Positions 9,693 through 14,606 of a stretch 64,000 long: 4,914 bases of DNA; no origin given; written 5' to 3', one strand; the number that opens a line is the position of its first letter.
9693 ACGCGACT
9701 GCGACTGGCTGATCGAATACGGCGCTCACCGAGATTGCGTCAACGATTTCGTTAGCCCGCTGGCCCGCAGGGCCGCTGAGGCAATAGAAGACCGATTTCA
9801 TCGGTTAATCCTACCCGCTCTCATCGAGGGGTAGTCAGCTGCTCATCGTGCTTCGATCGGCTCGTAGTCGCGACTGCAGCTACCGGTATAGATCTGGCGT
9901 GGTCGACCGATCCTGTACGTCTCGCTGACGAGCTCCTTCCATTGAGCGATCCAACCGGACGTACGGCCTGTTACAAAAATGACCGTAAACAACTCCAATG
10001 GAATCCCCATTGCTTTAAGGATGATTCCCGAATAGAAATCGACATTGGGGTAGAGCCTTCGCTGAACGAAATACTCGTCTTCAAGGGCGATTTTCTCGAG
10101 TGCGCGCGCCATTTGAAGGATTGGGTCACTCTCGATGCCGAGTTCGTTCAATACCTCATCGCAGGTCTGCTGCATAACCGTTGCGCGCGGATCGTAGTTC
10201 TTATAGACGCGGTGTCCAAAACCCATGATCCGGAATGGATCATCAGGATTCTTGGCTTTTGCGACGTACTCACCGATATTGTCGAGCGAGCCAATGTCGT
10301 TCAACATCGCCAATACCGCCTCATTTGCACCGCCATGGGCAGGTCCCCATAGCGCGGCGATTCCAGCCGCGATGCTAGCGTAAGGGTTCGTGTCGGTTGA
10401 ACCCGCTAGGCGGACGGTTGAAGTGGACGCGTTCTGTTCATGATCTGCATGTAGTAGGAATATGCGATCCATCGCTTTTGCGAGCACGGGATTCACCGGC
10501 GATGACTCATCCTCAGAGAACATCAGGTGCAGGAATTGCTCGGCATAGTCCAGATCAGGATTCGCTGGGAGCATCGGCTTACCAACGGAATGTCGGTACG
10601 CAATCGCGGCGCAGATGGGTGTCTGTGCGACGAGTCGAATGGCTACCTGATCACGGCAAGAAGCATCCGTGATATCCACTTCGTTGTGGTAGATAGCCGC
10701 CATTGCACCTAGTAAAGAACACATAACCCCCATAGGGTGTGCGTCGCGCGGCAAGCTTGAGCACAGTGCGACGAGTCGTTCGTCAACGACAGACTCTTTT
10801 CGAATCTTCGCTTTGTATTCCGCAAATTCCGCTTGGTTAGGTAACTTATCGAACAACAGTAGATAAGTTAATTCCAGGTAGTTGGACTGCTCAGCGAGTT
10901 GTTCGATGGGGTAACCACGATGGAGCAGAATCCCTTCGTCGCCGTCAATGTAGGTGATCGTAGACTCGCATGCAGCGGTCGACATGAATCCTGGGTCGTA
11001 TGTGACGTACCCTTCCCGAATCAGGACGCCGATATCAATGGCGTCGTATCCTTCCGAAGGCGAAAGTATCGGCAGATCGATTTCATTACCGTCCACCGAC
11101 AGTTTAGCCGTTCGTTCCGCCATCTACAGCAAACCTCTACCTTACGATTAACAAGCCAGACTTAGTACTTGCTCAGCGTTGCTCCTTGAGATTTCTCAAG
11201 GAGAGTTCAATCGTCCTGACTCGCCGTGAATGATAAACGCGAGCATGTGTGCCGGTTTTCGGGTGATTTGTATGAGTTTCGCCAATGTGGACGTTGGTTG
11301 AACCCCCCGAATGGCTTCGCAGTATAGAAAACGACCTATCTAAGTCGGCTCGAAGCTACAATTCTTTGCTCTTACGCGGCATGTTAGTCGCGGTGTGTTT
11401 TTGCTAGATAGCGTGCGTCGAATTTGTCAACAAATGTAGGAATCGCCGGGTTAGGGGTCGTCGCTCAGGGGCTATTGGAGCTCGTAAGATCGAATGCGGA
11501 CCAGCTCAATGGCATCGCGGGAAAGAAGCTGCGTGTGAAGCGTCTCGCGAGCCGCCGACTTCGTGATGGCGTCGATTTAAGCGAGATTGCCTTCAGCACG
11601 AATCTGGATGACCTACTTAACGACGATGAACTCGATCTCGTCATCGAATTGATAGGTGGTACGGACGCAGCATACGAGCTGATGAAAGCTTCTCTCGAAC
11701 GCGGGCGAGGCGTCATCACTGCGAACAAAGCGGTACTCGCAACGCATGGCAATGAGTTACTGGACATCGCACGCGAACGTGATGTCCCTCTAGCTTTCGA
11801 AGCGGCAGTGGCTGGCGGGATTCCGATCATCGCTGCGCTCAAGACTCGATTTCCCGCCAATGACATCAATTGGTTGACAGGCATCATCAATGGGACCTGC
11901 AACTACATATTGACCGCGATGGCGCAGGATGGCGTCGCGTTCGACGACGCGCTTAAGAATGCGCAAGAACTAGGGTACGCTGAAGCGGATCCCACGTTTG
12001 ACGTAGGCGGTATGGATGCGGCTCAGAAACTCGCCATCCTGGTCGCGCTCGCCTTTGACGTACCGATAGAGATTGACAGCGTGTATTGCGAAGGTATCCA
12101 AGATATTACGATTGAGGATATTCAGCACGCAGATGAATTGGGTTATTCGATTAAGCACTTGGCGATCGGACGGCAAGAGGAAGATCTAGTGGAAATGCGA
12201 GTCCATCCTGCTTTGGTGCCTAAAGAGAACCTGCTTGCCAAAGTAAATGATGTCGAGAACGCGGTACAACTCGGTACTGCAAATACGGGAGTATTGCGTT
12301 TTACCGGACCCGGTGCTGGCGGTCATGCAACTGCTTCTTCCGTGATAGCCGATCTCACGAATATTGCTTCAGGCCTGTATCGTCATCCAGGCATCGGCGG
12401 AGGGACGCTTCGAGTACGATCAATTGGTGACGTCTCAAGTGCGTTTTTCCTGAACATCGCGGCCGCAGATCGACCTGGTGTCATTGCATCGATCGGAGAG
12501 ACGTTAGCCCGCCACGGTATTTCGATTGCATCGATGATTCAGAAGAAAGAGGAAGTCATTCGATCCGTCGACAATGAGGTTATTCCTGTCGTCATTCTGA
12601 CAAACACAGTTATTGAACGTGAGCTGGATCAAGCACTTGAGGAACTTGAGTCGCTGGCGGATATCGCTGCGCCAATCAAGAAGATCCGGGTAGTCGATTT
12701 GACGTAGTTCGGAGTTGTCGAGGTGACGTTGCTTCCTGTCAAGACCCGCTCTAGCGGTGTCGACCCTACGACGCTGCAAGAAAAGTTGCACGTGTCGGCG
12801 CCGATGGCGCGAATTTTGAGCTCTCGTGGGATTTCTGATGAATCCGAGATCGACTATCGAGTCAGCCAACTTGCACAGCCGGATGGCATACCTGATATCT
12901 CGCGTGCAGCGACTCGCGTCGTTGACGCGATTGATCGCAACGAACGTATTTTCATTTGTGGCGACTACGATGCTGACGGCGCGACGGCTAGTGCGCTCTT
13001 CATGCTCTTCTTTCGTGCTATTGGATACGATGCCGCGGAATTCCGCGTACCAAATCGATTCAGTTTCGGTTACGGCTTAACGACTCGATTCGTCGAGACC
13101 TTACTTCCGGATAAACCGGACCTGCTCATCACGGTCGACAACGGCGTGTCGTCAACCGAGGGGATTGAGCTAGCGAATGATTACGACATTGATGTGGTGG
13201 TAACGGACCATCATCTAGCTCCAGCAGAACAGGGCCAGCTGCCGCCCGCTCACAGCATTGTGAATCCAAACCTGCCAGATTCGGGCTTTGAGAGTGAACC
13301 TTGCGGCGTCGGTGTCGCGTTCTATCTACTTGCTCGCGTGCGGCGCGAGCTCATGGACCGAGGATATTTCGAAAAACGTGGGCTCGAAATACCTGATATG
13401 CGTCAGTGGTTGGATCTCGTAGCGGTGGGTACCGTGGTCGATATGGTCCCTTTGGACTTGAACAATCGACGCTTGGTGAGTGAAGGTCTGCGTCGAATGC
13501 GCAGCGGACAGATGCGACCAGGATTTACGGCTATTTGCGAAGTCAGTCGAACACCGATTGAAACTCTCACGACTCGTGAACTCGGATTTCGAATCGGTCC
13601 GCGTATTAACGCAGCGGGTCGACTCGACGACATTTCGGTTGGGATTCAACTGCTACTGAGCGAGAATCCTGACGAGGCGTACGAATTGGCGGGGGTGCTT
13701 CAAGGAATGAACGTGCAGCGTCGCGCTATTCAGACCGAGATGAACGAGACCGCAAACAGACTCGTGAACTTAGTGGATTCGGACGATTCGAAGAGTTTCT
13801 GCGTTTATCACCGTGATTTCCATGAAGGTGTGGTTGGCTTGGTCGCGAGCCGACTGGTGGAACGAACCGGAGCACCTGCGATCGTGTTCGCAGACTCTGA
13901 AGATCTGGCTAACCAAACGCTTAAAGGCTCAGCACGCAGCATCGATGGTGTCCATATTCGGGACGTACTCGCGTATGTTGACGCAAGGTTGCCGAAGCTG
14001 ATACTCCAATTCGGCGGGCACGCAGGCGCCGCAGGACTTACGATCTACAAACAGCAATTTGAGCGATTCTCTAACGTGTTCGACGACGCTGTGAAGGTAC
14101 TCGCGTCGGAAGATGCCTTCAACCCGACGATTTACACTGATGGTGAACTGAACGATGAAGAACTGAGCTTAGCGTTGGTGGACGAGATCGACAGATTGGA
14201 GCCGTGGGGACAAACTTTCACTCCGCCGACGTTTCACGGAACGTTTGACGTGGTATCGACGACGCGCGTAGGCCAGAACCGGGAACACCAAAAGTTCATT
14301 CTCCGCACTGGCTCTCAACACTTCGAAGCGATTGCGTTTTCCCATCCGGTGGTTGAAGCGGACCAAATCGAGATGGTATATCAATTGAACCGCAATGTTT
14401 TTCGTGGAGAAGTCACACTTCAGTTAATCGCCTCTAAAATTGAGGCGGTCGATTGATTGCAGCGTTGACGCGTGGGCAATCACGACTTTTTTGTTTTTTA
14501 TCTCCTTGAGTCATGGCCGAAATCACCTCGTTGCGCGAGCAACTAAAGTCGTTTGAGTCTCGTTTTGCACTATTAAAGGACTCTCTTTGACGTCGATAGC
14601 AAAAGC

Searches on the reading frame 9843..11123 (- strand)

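Call 75: search_protein_families(library=pfam, proteins=[window:9843-11123:-], max_evalue=0.00001)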
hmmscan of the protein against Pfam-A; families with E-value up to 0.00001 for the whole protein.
window:9843-11123:- (426 aa): 1 family
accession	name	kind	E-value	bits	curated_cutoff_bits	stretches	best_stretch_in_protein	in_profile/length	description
PF00285.26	Citrate_synt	-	7.7e-131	436.8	27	1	45-409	1-357/357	Citrate synthase, C-terminal domain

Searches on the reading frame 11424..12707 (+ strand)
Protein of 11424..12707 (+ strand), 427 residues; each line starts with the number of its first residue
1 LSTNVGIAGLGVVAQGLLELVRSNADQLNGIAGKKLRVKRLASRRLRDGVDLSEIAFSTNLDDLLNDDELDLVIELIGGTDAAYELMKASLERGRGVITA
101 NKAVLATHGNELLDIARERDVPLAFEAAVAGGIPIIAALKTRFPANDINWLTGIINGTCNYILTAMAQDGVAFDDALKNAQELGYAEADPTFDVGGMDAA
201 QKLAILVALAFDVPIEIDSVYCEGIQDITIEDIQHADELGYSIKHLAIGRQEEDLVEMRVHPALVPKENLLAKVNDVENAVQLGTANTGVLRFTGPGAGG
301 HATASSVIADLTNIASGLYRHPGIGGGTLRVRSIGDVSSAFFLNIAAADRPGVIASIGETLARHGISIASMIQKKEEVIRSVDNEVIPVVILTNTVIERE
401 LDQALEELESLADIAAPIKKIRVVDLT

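Call 75: search_protein_families(library=pfam, proteins=[window:11424-12707:+], max_evalue=0.00001)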
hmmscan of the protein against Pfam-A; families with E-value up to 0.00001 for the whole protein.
window:11424-12707:+ (427 aa): 3 families
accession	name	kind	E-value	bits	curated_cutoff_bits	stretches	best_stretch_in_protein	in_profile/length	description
PF00742.24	Homoserine_dh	-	5.9e-60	202.5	22.9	1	134-311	1-172/173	Homoserine dehydrogenase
PF03447.22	NAD_binding_3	-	2.7e-14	54.3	24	1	9-125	1-115/116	Homoserine dehydrogenase, NAD binding domain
PF01842.31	ACT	-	6e-11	42.3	27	1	343-412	3-65/66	ACT domain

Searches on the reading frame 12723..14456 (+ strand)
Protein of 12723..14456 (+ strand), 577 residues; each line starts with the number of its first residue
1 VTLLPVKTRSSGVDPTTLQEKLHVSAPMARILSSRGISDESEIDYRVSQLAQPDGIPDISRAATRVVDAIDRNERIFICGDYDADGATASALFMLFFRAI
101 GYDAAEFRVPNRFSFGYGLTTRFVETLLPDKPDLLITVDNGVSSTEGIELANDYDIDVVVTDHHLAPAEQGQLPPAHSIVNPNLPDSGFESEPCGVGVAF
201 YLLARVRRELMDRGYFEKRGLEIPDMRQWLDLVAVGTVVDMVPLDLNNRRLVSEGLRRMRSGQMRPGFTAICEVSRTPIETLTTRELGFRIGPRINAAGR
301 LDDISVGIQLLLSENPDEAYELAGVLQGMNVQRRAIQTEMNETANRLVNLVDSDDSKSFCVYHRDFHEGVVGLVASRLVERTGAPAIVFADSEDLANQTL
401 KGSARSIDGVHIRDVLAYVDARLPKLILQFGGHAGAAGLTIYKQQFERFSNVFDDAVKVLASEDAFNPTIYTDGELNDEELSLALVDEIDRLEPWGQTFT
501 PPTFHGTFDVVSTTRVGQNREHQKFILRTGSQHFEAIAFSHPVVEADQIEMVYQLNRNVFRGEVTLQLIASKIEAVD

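Call 75: search_protein_families(library=pfam, proteins=[window:12723-14456:+], max_evalue=0.00001)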
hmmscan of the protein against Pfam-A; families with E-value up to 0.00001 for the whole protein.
window:12723-14456:+ (577 aa): 3 families
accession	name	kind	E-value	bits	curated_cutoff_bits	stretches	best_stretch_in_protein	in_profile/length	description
PF01368.27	DHH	-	3.8e-23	82.6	28.1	1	75-237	1-125/125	DHH family, N-terminal domain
PF17768.7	RecJ_OB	-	1.4e-20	73.8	27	1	472-570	1-105/107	RecJ OB domain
PF02272.25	DHHA1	-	8.3e-15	55.5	25.9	1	361-458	6-101/102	DHHA1 domain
